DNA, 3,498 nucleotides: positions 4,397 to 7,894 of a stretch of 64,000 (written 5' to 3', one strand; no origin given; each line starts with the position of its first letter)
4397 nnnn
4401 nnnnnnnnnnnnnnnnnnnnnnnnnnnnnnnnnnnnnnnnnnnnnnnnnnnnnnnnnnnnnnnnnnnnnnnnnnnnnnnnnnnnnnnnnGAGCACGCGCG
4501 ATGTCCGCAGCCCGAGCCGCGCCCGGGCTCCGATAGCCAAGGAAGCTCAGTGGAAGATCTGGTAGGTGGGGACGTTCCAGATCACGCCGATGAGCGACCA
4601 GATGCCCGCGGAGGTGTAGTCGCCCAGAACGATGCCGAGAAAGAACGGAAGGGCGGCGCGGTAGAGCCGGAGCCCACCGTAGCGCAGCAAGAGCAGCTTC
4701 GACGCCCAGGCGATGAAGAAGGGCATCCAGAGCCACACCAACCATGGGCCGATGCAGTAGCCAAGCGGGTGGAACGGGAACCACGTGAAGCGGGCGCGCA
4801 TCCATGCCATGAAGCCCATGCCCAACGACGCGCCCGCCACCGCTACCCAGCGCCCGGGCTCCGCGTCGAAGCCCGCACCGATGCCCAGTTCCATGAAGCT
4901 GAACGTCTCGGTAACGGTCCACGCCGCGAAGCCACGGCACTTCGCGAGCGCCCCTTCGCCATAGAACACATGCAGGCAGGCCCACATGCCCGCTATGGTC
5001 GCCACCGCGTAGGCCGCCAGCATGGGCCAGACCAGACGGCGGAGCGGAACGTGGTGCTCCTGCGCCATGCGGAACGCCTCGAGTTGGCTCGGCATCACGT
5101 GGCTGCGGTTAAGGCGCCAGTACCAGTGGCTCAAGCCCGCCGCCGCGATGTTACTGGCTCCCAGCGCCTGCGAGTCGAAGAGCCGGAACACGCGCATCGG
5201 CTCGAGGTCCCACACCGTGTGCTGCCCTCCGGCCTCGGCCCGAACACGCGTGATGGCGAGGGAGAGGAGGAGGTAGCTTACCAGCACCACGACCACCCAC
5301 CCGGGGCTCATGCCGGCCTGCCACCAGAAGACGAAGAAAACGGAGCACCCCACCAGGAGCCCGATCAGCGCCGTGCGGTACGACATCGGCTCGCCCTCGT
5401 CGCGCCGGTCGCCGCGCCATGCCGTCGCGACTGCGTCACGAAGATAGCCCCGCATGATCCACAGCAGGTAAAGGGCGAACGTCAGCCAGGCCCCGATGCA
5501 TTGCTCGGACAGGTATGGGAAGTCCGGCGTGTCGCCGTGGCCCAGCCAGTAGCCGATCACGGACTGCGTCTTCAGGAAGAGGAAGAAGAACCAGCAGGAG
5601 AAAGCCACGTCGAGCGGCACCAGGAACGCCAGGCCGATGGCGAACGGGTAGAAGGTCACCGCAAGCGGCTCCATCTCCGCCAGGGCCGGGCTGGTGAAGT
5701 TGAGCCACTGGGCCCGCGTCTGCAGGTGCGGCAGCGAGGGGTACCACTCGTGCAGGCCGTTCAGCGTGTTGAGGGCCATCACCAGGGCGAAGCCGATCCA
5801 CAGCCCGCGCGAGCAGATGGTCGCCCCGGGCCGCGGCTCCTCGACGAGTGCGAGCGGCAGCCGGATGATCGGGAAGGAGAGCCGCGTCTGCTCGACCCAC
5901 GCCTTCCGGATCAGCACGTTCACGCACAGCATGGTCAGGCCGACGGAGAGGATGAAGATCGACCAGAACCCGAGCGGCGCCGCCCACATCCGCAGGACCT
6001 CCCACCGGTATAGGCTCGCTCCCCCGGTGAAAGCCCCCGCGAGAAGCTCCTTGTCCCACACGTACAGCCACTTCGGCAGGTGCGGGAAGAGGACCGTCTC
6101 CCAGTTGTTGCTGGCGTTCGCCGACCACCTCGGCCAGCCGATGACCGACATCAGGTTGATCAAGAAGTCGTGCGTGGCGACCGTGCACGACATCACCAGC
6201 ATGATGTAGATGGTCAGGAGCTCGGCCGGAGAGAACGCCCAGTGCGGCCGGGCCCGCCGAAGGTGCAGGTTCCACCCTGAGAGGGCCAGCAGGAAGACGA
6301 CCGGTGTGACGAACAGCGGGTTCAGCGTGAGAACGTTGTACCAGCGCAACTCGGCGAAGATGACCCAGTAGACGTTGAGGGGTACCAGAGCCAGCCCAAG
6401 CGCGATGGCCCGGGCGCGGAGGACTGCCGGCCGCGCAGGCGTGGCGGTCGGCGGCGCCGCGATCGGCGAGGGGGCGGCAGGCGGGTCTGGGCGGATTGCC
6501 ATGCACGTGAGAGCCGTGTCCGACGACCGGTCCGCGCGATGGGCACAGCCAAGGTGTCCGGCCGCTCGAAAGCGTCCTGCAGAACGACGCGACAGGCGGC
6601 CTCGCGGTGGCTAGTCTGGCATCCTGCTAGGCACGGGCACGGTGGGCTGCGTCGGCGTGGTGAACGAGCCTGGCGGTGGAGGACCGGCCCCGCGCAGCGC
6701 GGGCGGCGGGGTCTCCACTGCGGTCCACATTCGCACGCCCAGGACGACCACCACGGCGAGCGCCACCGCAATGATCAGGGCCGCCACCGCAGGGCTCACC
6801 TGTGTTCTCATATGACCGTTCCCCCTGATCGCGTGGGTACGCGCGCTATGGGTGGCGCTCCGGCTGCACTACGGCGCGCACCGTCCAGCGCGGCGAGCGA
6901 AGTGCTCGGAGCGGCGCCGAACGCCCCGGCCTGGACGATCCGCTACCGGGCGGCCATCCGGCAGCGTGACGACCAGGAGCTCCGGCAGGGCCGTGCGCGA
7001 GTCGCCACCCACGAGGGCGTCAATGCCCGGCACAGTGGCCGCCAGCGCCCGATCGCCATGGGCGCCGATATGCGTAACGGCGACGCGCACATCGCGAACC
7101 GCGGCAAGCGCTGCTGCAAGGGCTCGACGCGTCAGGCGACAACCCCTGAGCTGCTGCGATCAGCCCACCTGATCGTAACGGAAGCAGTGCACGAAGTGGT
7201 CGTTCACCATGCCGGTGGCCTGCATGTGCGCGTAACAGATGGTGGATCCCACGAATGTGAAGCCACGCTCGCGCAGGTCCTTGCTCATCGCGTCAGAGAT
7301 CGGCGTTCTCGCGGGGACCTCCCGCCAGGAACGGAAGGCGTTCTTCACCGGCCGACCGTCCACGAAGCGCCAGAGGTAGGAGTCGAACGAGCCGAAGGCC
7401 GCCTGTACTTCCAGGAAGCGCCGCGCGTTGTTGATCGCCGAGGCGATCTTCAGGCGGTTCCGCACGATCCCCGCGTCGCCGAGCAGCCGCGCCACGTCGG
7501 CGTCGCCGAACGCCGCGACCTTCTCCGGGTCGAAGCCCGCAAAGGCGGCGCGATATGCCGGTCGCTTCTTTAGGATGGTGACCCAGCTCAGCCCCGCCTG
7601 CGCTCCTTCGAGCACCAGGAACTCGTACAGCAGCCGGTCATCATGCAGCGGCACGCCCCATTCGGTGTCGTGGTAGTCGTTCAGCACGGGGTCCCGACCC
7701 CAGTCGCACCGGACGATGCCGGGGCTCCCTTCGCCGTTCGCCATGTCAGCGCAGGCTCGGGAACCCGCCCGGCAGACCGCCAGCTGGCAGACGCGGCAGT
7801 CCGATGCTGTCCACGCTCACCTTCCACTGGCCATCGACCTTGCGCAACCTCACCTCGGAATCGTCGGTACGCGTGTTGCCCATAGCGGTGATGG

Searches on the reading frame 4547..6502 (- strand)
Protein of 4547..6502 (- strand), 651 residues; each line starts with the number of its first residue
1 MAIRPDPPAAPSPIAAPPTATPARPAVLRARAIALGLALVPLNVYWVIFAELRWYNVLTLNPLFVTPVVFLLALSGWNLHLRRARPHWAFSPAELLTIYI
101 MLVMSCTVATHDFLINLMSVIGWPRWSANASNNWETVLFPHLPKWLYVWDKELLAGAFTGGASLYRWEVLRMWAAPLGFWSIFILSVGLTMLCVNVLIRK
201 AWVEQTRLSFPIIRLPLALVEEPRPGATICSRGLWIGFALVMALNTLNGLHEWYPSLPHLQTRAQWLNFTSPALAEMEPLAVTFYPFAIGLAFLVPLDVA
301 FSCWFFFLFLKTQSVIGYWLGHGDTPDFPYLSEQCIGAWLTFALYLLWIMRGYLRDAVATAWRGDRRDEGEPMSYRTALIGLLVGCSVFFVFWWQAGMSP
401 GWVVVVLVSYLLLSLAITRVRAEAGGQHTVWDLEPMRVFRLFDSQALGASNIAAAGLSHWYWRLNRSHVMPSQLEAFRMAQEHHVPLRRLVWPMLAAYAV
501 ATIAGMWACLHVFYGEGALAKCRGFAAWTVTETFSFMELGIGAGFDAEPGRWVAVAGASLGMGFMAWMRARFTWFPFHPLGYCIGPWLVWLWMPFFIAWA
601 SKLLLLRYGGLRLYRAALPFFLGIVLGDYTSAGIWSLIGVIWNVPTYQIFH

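Call 90: search_protein_families(library=pfam, proteins=[window:4547-6502:-], max_evalue=0.0001)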
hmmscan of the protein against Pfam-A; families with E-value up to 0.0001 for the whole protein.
window:4547-6502:- (651 aa): 2 families
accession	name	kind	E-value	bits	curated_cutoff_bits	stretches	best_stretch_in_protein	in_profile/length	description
PF20581.3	DUF6785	-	1.4e-145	486.1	25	1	30-517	2-498/498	Family of unknown function (DUF6785)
PF20580.3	DUF6784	-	9.4e-29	100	26.4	1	553-650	2-100/101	Domain of unknown function (DUF6784)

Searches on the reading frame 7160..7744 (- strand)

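Call 90: search_protein_families(library=pfam, proteins=[window:7160-7744:-], max_evalue=0.0001)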
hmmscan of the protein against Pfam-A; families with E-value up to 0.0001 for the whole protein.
window:7160-7744:- (194 aa): 1 family
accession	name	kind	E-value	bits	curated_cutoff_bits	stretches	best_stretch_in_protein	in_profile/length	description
PF03352.18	Adenine_glyco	-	1.4e-80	269.7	25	1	17-189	4-176/177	Methyladenine glycosylase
